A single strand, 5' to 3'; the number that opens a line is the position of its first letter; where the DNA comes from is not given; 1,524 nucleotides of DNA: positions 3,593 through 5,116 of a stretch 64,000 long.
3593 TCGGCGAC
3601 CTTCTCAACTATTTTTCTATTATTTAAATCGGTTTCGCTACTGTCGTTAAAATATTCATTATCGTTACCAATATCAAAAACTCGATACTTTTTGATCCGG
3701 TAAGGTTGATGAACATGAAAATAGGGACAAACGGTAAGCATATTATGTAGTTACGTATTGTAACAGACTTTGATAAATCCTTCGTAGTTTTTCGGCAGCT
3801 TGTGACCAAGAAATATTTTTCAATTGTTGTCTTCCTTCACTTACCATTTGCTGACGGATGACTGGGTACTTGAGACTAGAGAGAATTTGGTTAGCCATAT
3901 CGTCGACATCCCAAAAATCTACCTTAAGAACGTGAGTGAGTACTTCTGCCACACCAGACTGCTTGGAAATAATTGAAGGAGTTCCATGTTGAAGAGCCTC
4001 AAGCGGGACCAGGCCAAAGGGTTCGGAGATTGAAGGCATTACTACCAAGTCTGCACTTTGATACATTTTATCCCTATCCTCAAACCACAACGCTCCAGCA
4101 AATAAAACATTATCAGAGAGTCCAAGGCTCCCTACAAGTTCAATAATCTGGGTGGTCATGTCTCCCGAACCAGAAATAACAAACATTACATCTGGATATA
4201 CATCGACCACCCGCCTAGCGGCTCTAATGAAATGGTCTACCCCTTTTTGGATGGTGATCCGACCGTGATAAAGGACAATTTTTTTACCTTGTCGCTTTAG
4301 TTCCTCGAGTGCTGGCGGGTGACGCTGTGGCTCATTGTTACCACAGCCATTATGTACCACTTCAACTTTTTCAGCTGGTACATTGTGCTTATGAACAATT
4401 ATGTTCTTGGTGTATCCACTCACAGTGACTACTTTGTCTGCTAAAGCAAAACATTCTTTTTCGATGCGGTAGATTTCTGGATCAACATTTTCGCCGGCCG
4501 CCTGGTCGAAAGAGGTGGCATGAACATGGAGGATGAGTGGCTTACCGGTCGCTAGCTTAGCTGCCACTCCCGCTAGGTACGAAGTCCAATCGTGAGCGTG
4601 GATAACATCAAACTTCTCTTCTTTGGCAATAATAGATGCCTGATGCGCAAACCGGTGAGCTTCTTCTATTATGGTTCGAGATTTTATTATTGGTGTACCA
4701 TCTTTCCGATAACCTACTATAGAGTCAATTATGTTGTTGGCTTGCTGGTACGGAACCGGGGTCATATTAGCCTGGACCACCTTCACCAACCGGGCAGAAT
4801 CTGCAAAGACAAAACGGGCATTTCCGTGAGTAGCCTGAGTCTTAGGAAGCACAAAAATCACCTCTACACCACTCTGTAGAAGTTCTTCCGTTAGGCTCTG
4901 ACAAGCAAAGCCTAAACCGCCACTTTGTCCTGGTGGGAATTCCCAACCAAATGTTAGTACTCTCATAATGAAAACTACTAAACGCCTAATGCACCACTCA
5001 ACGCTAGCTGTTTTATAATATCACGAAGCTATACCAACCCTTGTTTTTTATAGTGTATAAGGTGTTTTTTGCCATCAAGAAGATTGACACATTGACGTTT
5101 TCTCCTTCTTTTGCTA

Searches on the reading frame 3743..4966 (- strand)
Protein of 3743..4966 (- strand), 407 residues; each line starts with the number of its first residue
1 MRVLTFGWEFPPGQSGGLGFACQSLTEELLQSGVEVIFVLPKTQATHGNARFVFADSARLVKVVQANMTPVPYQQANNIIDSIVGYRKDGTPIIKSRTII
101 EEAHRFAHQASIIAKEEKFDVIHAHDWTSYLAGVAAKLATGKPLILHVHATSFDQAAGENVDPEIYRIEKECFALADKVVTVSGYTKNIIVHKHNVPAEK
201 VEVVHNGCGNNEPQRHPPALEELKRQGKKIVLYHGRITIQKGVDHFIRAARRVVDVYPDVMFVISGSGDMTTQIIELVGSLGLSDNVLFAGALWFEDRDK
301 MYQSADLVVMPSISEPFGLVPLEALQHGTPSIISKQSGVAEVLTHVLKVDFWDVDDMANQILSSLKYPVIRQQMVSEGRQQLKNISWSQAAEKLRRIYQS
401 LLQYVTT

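Call 26: search_protein_families(library=pfam, proteins=[window:3743-4966:-])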
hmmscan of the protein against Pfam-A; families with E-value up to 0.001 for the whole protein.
window:3743-4966:- (407 aa): 8 families
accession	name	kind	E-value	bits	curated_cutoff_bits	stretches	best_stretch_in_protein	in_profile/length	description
PF00534.26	Glycos_transf_1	-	7.2e-34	117.2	26.4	1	223-380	10-171/172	Glycosyl transferases group 1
PF13692.12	Glyco_trans_1_4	-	4.4e-26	92.3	27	1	229-365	2-140/142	Glycosyl transferases group 1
PF13439.12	Glyco_transf_4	-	4.2e-23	82.7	28.5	1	16-207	2-165/170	Glycosyltransferase Family 4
PF20706.3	GT4-conflict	-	4.3e-21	75.8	26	1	146-393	113-384/385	Family 4 Glycosyltransferase in conflict systems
PF13579.12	Glyco_trans_4_4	-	7.4e-19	69.1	29.7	1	16-207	1-158/158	Glycosyl transferase 4-like domain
PF08323.17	Glyco_transf_5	-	1.4e-14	54.9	22.7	1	2-192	1-226/239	Starch synthase catalytic domain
PF00982.27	Glyco_transf_20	-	4.8e-07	29.3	32.5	1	279-377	346-449/473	Glycosyltransferase family 20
PF13477.12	Glyco_trans_4_2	-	0.00016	22.3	23.4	1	112-180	68-136/139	Glycosyl transferase 4-like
